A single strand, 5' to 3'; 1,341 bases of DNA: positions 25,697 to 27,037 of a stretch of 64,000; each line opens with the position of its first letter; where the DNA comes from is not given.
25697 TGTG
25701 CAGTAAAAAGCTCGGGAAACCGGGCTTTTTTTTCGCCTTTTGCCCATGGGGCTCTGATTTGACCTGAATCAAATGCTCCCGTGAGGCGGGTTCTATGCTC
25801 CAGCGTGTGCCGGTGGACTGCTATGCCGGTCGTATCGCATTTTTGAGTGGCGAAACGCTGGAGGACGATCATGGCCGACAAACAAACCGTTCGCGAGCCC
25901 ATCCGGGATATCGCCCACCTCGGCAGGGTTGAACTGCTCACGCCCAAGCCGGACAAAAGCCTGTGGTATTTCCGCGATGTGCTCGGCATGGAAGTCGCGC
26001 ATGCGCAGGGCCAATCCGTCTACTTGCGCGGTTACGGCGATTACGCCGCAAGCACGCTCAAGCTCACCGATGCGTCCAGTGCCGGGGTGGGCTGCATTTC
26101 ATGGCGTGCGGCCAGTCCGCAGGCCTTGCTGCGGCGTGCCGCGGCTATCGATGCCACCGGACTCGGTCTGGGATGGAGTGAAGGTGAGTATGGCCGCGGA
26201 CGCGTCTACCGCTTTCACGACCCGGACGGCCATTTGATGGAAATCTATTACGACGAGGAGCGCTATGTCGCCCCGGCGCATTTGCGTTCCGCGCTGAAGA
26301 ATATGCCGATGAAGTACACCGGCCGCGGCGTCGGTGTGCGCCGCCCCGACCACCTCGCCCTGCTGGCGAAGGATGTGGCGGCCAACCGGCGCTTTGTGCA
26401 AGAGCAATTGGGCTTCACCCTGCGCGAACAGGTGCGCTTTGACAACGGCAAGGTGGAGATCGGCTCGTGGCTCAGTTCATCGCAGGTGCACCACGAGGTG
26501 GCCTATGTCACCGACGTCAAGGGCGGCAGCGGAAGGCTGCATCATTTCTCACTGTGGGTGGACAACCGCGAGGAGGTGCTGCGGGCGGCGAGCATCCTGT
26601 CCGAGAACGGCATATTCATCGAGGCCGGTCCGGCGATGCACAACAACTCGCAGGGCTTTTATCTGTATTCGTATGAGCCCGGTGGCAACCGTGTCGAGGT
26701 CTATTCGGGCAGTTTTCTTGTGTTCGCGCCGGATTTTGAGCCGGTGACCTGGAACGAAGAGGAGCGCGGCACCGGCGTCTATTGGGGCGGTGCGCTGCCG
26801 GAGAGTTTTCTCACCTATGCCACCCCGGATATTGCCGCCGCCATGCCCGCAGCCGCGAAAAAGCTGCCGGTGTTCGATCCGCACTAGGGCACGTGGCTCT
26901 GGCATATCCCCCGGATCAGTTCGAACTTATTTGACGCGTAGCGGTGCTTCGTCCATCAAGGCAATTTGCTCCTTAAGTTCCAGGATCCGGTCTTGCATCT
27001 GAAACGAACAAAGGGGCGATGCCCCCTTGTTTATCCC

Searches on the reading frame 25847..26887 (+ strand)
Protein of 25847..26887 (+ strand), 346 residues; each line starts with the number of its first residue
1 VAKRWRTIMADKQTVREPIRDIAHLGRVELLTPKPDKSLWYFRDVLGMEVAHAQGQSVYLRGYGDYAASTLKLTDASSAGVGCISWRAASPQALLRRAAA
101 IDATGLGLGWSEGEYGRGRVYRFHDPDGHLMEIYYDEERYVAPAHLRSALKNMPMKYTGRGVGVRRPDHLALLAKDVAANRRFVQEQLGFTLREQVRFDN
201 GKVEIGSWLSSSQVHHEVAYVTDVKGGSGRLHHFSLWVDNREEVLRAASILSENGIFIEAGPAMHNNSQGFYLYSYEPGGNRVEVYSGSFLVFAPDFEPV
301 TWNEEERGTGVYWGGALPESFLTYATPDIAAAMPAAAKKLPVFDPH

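Call 8: search_protein_families(library=pfam, proteins=[window:25847-26887:+])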
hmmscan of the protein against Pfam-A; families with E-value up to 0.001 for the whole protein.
window:25847-26887:+ (346 aa): 1 family
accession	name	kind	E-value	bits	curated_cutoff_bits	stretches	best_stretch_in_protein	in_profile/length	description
PF00903.31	Glyoxalase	-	8.2e-24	84.8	20.6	2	167-285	2-121/121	Glyoxalase/Bleomycin resistance protein/Dioxygenase superfamily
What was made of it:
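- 25871..26887 (+): Extradiol (catechol 2,3-dioxygenase-like) dioxygenase, outside the 19.4-kb block. Pfam Glyoxalase (call 8).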

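Call 26: search_protein_families(library=ncbifam, proteins=[window:25871-26887:+], max_evalue=0.00001)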
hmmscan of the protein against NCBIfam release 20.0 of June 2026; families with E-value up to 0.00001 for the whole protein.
window:25871-26887:+ (338 aa): 5 families
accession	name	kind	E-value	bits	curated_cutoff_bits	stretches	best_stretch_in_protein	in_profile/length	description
TIGR03211.1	catechol_2_3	equivalog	1.2e-89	300.6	320.2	1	13-318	1-303/303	catechol 2,3-dioxygenase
TIGR02295.1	HpaD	equivalog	1.7e-54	185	321.4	1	14-315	2-295/298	3,4-dihydroxyphenylacetate 2,3-dioxygenase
TIGR03213.1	23dbph12diox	equivalog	7.3e-17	61.7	366.45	1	32-280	19-264/287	biphenyl-2,3-diol 1,2-dioxygenase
NF045631.1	exdiol_diox_HsaC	equivalog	2.6e-08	33.3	450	1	33-279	20-267/296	iron-dependent extradiol dioxygenase HsaC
NF000496.2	Fos_GSH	equivalog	3.3e-06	27.2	180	0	160-282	6-119/136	fosfomycin resistance glutathione transferase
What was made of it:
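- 25871..26887 (+): TIGR03211, 300.6 bits, just below the cutoff of 320.2 (call 26).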

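Call 49: find_homologous_proteins(query=window:25871-26887:+, max_evalue=1e-30)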
Query window:25871-26887:+ (338 aa): 3027 proteins with E <= 1e-30 among 8000 candidates; the best 120 are listed.
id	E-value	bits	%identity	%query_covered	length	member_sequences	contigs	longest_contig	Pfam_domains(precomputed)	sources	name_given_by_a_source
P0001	7.0e-206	701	88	100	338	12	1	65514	PF00903.32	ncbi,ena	-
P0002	1.9e-204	697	88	100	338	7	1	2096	PF00903.32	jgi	jgi:catechol 2,3-dioxygenase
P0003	2.7e-202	690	86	100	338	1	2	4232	PF00903.32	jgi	jgi:catechol 2,3-dioxygenase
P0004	3.5e-202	689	86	100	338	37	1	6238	PF00903.32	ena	-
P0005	1.4e-187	641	82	98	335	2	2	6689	PF00903.32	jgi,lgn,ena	-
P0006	1.8e-186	637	81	98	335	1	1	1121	PF00903.32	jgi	jgi:catechol 2,3-dioxygenase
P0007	1.9e-186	637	80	98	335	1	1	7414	PF00903.32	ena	-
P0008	3.1e-186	637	81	98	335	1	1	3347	PF00903.32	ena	-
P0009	1.6e-185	634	81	98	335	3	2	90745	PF00903.32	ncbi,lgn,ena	-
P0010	6.4e-185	632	80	98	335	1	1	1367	PF00903.32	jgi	jgi:catechol 2,3-dioxygenase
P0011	7.6e-185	632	80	99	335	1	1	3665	PF00903.32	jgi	jgi:catechol 2,3-dioxygenase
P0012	1.8e-184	631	79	100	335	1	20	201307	PF00903.32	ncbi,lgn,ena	-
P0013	1.7e-183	628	80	98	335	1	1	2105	PF00903.32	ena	-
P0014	2.8e-183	627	80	98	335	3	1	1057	PF00903.32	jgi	jgi:catechol 2,3-dioxygenase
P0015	4.1e-183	626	80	98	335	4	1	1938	PF00903.32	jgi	-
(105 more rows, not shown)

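Call 50: find_encoding_contigs(protein=P0001, flank=10000, max_places=2)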
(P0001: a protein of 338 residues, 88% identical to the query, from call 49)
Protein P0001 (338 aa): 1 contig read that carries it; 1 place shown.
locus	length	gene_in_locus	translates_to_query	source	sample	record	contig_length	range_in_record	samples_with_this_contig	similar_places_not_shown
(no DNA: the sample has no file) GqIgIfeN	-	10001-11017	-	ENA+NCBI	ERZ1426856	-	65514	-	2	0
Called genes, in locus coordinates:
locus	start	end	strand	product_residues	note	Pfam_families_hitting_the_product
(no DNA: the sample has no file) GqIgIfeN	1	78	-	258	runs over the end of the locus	PF00227:Proteasome (faint)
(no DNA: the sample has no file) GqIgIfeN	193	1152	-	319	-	PF04168:Alpha-E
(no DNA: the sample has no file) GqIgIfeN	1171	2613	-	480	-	PF04174:CP_ATPgrasp_1, PF14403:CP_ATPgrasp_2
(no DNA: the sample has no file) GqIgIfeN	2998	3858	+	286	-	-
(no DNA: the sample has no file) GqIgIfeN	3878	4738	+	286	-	PF00561:Abhydrolase_1, PF12146:Hydrolase_4, PF12697:Abhydrolase_6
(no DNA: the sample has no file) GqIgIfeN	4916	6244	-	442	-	PF09084:NMT1, PF16868:NMT1_3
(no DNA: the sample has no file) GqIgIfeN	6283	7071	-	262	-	PF06167:Peptidase_M90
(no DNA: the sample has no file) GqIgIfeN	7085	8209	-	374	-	PF00296:Bac_luciferase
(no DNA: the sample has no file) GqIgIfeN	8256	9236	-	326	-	PF03401:TctC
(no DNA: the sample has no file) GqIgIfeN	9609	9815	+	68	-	PF00313:CSD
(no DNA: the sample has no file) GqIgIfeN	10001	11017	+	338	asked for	PF00903:Glyoxalase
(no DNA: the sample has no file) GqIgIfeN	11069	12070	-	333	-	PF01636:APH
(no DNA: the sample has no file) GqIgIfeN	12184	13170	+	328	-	PF03401:TctC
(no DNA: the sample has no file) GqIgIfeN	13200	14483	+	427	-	PF00355:Rieske, PF19301:LigXa_C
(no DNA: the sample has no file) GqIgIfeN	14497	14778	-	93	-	-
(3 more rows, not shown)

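Call 51: find_encoding_contigs(protein=P0009, flank=4000, max_places=2)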
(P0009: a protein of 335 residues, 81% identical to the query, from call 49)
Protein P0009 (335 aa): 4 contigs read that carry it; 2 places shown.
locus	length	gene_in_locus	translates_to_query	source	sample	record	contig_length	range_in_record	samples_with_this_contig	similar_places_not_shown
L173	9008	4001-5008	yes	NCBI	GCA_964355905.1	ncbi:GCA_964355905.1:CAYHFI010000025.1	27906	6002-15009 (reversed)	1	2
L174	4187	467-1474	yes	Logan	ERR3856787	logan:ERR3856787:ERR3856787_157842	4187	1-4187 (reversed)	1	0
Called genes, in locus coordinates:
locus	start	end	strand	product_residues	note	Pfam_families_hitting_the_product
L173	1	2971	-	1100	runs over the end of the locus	PF25873:WHD_MalT, PF03704:BTAD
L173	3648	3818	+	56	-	PF21716:dnstrm_HI1420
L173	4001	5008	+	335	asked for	PF00903:Glyoxalase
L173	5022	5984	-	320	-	PF03401:TctC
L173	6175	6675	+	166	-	-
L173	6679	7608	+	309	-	PF01243:PNPOx_N, PF01590:GAF, PF13185:GAF_2, PF13492:GAF_3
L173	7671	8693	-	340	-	PF01636:APH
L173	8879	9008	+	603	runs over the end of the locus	PF00270:DEAD, PF00271:Helicase_C, PF16124:RecQ_Zn_bind, PF09382:RQC, PF00570:HRDC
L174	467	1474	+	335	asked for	PF00903:Glyoxalase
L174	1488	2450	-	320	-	PF03401:TctC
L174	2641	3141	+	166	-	-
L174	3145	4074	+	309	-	PF01243:PNPOx_N, PF01590:GAF, PF13185:GAF_2, PF13492:GAF_3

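Call 52: find_encoding_contigs(protein=P0012, flank=4000, max_places=3)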
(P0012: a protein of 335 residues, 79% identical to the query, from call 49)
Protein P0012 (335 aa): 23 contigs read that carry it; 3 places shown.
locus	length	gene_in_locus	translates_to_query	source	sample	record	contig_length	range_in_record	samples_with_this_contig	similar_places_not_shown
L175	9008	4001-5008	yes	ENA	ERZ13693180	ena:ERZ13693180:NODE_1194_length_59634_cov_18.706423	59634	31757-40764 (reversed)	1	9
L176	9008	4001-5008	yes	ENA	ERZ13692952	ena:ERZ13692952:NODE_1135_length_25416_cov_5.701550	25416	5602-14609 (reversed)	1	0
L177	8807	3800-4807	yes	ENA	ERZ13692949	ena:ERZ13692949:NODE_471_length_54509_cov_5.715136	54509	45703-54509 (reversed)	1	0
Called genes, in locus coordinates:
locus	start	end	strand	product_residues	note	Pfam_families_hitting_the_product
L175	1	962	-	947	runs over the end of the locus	PF01734:Patatin (weak)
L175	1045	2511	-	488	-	PF20695:UbiD_N, PF01977:UbiD, PF20696:UbiD_C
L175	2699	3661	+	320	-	PF03401:TctC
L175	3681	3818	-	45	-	-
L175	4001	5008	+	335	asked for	PF00903:Glyoxalase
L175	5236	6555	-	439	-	PF04966:OprB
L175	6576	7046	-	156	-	PF22297:PccH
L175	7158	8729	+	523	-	PF00501:AMP-binding, PF13193:AMP-binding_C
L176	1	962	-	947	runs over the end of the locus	PF01734:Patatin (weak)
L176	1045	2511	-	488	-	PF20695:UbiD_N, PF01977:UbiD, PF20696:UbiD_C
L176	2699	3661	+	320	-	PF03401:TctC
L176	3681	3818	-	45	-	-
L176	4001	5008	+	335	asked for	PF00903:Glyoxalase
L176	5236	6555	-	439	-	PF04966:OprB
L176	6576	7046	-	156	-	PF22297:PccH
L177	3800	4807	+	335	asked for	PF00903:Glyoxalase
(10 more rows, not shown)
